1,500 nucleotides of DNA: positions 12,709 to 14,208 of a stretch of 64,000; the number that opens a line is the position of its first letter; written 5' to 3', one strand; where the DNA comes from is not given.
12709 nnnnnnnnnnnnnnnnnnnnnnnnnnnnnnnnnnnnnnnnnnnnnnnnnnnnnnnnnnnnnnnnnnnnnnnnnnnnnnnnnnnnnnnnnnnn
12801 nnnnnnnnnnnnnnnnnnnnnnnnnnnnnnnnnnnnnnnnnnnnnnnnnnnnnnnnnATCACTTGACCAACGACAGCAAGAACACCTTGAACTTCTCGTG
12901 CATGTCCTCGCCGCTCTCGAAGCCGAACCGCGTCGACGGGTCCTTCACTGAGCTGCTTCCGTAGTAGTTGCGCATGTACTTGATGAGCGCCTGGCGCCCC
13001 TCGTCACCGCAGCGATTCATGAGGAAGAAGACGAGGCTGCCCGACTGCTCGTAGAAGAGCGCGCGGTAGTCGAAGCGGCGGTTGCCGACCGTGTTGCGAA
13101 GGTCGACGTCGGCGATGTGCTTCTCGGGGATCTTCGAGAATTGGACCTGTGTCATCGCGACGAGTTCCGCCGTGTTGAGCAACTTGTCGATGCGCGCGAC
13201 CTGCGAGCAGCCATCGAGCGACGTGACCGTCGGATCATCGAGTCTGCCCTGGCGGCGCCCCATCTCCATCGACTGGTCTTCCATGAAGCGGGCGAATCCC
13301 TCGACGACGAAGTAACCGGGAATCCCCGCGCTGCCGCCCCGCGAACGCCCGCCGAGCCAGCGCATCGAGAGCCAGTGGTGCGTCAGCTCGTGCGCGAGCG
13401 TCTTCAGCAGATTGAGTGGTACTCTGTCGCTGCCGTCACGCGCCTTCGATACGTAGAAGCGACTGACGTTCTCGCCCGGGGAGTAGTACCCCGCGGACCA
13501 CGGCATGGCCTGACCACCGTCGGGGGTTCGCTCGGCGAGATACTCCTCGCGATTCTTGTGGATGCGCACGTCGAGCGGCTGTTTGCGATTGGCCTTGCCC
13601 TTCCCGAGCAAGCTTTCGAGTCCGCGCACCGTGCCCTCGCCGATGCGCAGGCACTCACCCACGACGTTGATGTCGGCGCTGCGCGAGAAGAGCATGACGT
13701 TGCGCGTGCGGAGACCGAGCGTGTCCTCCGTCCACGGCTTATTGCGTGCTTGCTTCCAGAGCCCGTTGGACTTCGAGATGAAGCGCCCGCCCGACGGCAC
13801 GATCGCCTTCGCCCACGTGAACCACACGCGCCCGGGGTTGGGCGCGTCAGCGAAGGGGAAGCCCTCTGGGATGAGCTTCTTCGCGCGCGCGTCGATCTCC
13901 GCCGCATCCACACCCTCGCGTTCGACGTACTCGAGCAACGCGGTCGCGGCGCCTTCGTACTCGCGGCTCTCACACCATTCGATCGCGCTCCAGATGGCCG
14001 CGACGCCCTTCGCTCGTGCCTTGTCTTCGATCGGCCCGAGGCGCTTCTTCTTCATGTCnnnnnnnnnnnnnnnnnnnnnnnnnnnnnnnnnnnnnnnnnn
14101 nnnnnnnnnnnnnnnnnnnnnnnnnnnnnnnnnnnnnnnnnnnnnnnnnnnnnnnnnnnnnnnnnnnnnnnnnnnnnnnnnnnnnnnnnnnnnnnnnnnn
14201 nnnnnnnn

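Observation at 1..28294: Expanded paralogous family of secreted HExxH (DUF1570 / peptidase-MA-like) proteins with swapped N-terminal modules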

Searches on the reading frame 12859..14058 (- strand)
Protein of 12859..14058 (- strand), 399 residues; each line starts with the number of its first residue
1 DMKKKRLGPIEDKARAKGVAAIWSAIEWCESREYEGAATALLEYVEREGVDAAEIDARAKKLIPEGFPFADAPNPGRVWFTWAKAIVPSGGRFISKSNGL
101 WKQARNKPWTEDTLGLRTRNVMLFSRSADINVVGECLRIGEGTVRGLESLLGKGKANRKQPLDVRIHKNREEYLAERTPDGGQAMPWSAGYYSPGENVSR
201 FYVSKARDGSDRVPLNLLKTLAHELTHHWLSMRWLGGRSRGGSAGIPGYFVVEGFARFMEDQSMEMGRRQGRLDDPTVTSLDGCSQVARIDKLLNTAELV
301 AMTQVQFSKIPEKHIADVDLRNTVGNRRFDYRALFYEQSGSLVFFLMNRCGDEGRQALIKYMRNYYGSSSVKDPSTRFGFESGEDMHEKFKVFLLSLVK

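Call 12: find_homologous_proteins(query=window:12859-14058:-)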
Query window:12859-14058:- (399 aa): 13 proteins with E <= 0.001 among 5620 candidates.
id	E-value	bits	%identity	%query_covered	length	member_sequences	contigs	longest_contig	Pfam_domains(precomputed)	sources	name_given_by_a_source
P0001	1.1e-167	576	98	64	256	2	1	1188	-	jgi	-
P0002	1.8e-83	299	40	92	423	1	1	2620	-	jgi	jgi:hypothetical protein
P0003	2.4e-80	289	41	87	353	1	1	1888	-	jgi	jgi:hypothetical protein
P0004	4.8e-72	261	39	93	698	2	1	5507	-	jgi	jgi:hypothetical protein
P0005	9.1e-71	257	37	96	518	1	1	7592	-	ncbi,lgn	-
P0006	4.3e-66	242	37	93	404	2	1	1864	-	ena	-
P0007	4.1e-65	238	40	83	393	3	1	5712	-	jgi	-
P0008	6.6e-63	231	39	87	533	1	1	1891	-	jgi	jgi:hypothetical protein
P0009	4.2e-55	205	45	58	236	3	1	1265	-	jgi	jgi:hypothetical protein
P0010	1.3e-24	105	29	81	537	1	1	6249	-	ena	-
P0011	6.5e-22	96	34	52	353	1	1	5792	-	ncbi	-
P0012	3.1e-20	91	28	70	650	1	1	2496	-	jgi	jgi:hypothetical protein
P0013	6.0e-15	73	28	57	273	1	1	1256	-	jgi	-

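Call 24: search_protein_families(library=pfam, alignment_id=A1, max_evalue=1)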
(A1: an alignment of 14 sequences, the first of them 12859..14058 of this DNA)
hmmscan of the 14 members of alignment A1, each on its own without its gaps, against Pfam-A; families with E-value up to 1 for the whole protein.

A. member 1, window:12859-14058:- (399 aa): 0 families

B. families by the number of members that match (of 14 scanned): 14 families
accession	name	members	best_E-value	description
PF05299.18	Peptidase_M61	8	0.004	M61 glycyl aminopeptidase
PF01752.23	Peptidase_M9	7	3.9e-05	Collagenase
PF04450.18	BSP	4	0.00022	Peptidase of plants and bacteria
PF07607.17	DUF1570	4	0.00052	Protein of unknown function (DUF1570)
PF01433.26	Peptidase_M1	2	0.065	Peptidase family M1 domain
PF13360.13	PQQ_2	1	0.0032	Outer membrane protein assembly factor BamB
PF15641.12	Tox-MPTase5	1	0.05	Metallopeptidase toxin 5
PF10026.15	DUF2268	1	0.056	Predicted Zn-dependent protease (DUF2268)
PF13485.12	Peptidase_MA_2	1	0.064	Peptidase MA superfamily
PF22307.1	Ebola-like_HR1-HR2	1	0.13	Envelope glycoprotein GP2-like, HR1-HR2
PF23871.1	DUF7226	1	0.13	Domain of unknown function (DUF7226)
PF08325.16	WLM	1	0.14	WLM domain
PF25226.1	DUF7844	1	0.15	Domain of unknown function (DUF7844)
PF09768.15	Peptidase_M76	1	0.17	Peptidase M76 family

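Call 26: search_solved_structures(query=A1, max_evalue=10)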
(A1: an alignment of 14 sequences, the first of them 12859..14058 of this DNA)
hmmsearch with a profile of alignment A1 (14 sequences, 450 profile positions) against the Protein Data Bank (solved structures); distinct sequences matched with E-value up to 10: 59.
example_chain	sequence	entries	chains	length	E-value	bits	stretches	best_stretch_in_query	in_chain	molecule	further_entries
9uep_C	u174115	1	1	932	0.0057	19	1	255-327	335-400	Aminopeptidase N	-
8jkt_A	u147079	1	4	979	0.006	18.9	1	255-327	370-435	Aminopeptidase N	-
9daz_A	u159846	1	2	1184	0.0079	18.5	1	255-327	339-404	Aminopeptidase N,Immunoglobulin gamma-1 heavy chain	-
4fyq_A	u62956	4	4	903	0.0083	18.4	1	254-327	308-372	Aminopeptidase N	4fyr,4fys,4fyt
6atk_A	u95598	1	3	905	0.0083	18.4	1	254-327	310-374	Aminopeptidase N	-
6u7e_A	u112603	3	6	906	0.0083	18.4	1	254-327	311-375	Aminopeptidase N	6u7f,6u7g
7vpq_A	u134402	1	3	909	0.0083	18.4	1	254-327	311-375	Aminopeptidase N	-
8wde_D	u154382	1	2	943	0.0086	18.4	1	254-327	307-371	Aminopeptidase N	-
5lhd_A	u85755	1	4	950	0.0089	18.3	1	254-327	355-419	Aminopeptidase N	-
9cam_B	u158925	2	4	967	0.0091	18.3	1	254-327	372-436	Aminopeptidase N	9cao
4kx7_A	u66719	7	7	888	0.0091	18.3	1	250-343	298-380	Glutamyl aminopeptidase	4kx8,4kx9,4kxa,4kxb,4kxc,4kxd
7u0l_A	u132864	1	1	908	0.018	17.3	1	261-325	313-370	Aminopeptidase N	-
8yzi_B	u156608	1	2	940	0.019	17.3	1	261-325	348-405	Aminopeptidase N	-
8z27_b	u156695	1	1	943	0.019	17.3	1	261-325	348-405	Aminopeptidase N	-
6buy_A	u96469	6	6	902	0.024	16.9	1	260-325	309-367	Aminopeptidase N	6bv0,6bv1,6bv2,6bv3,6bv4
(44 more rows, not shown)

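Call 34: find_encoding_contigs(protein=P0005, flank=8000, max_places=3)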
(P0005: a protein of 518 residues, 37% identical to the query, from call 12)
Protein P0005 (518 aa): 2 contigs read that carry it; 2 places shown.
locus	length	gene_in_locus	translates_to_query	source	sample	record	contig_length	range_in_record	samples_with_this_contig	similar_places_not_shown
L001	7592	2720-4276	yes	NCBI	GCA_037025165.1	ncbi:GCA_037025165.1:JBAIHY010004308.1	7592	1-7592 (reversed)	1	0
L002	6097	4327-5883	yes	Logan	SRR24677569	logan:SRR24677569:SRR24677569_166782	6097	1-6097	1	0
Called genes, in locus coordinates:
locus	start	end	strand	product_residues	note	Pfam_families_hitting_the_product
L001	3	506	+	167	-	?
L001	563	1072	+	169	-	PF02151:UVR (weak)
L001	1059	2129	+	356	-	PF00217:ATP-gua_Ptrans, PF27454:McsB_C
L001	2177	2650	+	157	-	-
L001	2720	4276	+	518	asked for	-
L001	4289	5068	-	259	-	PF13489:Methyltransf_23, PF05175:MTS (faint), PF13847:Methyltransf_31, PF08241:Methyltransf_11, PF08242:Methyltransf_12, PF13649:Methyltransf_25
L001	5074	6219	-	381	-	PF00195:Chal_sti_synt_N, PF00108:Thiolase_N (weak), PF08545:ACP_syn_III, PF08541:ACP_syn_III_C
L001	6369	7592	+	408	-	?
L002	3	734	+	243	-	?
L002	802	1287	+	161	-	-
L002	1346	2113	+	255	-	-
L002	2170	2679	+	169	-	PF02151:UVR (weak)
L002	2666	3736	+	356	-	PF00217:ATP-gua_Ptrans, PF27454:McsB_C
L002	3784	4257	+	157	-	-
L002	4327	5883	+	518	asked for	-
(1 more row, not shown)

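Call 41: predict_structure(alignment_id=A4)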
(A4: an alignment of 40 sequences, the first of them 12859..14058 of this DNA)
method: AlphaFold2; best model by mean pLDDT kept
length: 399 residues; sequences in the alignment: 40
mean_pLDDT: 91.1   pTM: 0.89
mean pLDDT of the five models: 91.1, 90.2, 90.1, 89.6, 89.1
residues with pLDDT >= 90: 312; 70-90: 66; 50-70: 20; < 50: 1
segments of 3 or more residues with pLDDT < 50: none
pLDDT, mean of each block of 10 residues (from residue 1): 75 93 96 91 92 93 95 95 93 95 91 95 97 95 92 76 97 94 92 94 87 89 96 78 79 96 68 85 97 97 94 95 92 97 96 95 86 89 97 94
secondary structure, 60 per line:
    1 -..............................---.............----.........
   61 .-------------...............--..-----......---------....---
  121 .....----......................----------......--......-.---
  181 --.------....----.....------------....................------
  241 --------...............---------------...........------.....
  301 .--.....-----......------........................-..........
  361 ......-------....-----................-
elements in order: H2-31 H35-47 H52-61 H75-89 H99-104 E114-117 E121-125 H130-151 E162-167 H170-175 E190-193 E198-202 H215-234 H249-263 H279-289 H296-301 H304-308 E314-319 E326-330 H331-349 H351-366 H374-377 H383-398

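Call 44: search_protein_representatives(alignment_id=A1)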
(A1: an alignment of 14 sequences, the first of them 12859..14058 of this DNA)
Query: 14 sequences, 450 profile positions. Proteins with E-value up to 0.001 (for the whole library): 1302; up to 1e-10: 626; up to 1e-30: 403. The best 150 are listed.
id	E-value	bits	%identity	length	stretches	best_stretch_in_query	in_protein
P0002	2.1e-171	587.4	-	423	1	27-446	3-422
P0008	2.5e-160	550.9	-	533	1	17-449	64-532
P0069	3.2e-151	520.8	-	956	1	5-447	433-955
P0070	2.5e-147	508.0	-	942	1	17-446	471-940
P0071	2.6e-147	508.0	-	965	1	16-446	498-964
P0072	1.1e-144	499.3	-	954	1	6-444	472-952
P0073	1.4e-142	492.4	-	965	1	17-446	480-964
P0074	1.7e-142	492.1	-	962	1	17-447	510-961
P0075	3.4e-142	491.1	-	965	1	17-447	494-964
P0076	4.7e-141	487.3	-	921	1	6-446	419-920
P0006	7.1e-141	486.7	-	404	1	57-449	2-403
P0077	9.2e-140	483.1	-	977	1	17-446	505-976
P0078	1.4e-138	479.1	-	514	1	18-447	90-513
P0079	5.7e-138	477.2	-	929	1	17-447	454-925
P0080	2.9e-136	471.5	-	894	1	17-446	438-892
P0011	2.2e-91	323.6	-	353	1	129-445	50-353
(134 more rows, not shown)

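Call 48: find_related_loci(query=A1, collection=genome_contigs, flank=10000)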
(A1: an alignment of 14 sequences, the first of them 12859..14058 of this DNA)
Query A1 (399 aa) in genome_contigs; peptide patterns used: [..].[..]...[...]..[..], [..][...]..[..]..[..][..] (x = any residue, [..] = any of these).
425 stretches matched a pattern; 112 encode a relative of the query (tblastn E <= 1e-3); the best 80 are kept; 78 distinct loci.
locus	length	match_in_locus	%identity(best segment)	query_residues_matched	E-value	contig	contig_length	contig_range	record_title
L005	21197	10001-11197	66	1-399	0e+0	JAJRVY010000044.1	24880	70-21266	MAG: Planctomycetota bacterium isolate Dive96_bin10.89 k141_524137, whole genome shotgun sequence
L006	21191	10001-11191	61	1-399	9e-162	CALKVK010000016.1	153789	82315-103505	MAG TPA_asm: uncultured bacterium isolate SRR6227243_bin.30_CONCOCT_v1.1_MAG genome assembly, contig: ERZ795105.174, who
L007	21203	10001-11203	54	1-399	1e-135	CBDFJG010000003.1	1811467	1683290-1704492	MAG: Planctomycetota bacterium isolate 82eb9380-8e6c-47c5-987f-f4f3aed39320 genome assembly, contig: contig_3, whole gen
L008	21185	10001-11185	46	3-397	5e-112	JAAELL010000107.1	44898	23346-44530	MAG: bacterium isolate Bpl_4 BplG_CONTIG911735, whole genome shotgun sequence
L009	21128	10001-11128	45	24-397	4e-96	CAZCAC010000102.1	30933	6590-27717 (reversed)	MAG TPA_asm: uncultured Planctomycetaceae bacterium isolate binchicken_co65_457 genome assembly, contig: NODE_5952_lengt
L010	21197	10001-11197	43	3-397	2e-92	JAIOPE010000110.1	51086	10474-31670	MAG: Planctomycetota bacterium isolate LakeFargette_0920_ALND_MAG_70_12 LacPavin_0920_ALND_scaffold_400670, whole genome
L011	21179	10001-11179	41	3-399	1e-89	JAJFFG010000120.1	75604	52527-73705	MAG: Planctomycetota bacterium isolate OFTM316 OFTM316_119, whole genome shotgun sequence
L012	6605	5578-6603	42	13-356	1e-86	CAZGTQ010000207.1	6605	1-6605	MAG TPA_asm: uncultured Planctomycetaceae bacterium isolate binchicken_co31_237 genome assembly, contig: k141_1852405, w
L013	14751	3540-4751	43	1-397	4e-86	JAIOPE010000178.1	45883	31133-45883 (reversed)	MAG: Planctomycetota bacterium isolate LakeFargette_0920_ALND_MAG_70_12 LacPavin_0920_ALND_scaffold_1101850, whole genom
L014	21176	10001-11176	40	5-394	3e-85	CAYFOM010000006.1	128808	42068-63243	MAG TPA_asm: uncultured Planctomycetales bacterium isolate ERP019367_co1_51 genome assembly, contig: NODE_186_length_128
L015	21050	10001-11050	44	28-380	1e-84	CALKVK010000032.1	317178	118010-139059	MAG TPA_asm: uncultured bacterium isolate SRR6227243_bin.30_CONCOCT_v1.1_MAG genome assembly, contig: ERZ795105.60, whol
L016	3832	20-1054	43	51-399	1e-83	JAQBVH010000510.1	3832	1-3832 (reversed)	MAG: Planctomycetota bacterium isolate casp150-mb.174 NODE_55528_length_3832_cov_0.056791, whole genome shotgun sequence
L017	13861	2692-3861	40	5-394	6e-88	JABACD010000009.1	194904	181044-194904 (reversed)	MAG: Planctomycetota bacterium isolate bin99p NODE_9_length_194904_cov_7.381105, whole genome shotgun sequence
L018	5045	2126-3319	38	2-399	3e-79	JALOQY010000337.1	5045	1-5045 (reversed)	MAG: Planctomycetota bacterium isolate Prado167 scaffold_43254, whole genome shotgun sequence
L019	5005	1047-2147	38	9-394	4e-79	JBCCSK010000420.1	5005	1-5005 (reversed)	MAG: Planctomycetota bacterium isolate P01_D01_bin.54 k141_98280_length_5005_cov_9.0000, whole genome shotgun sequence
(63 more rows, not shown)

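Call 74: list_cluster_members(proteins=[P0074, P0080, P0005, P0011, P0027, P0028, P0036, P0017, P0024])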
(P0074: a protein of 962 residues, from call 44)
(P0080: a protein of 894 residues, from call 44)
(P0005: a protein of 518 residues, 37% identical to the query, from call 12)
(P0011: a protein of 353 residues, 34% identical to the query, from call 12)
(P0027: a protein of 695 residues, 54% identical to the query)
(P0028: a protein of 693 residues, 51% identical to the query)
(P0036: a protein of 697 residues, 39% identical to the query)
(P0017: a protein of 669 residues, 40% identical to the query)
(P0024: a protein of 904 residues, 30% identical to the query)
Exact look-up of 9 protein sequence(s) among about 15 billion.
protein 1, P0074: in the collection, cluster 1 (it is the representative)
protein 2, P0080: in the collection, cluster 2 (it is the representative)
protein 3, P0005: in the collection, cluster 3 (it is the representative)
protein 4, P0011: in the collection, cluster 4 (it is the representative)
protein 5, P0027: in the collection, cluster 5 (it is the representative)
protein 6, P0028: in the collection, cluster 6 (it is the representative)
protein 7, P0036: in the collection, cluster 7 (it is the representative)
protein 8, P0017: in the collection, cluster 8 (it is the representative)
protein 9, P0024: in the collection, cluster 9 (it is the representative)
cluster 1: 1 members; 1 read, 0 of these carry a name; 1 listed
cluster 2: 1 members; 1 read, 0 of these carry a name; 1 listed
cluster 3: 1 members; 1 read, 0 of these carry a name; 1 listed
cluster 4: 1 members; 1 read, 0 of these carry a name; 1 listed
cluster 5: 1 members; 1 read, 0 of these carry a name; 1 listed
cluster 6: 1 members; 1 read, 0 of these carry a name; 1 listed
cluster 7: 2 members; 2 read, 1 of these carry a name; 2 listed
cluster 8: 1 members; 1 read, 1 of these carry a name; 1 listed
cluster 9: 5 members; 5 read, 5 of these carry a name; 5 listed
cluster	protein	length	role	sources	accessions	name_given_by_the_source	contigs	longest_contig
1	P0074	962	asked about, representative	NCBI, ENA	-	-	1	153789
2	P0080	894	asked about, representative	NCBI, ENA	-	-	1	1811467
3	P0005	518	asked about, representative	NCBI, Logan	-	-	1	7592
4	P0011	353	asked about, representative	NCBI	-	-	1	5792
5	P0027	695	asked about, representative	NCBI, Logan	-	-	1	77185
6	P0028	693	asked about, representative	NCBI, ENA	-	-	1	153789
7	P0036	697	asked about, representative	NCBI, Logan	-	-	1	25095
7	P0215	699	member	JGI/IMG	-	hypothetical protein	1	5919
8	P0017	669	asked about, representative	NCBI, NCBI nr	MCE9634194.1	MAG: HEAT repeat domain-containing protein, partial [Planctomycetes bacterium] | HEAT repeat domain-containing protein [Planctomycetota bacterium]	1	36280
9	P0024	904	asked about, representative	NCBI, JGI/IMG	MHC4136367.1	MAG: HEAT repeat domain-containing protein [Planctomycetota bacterium] | hypothetical protein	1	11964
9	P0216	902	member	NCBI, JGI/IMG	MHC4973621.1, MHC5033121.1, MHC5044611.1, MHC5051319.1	MAG: HEAT repeat domain-containing protein [Planctomycetota bacterium] | hypothetical protein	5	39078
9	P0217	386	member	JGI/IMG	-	hypothetical protein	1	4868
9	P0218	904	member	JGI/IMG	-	hypothetical protein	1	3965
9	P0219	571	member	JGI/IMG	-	hypothetical protein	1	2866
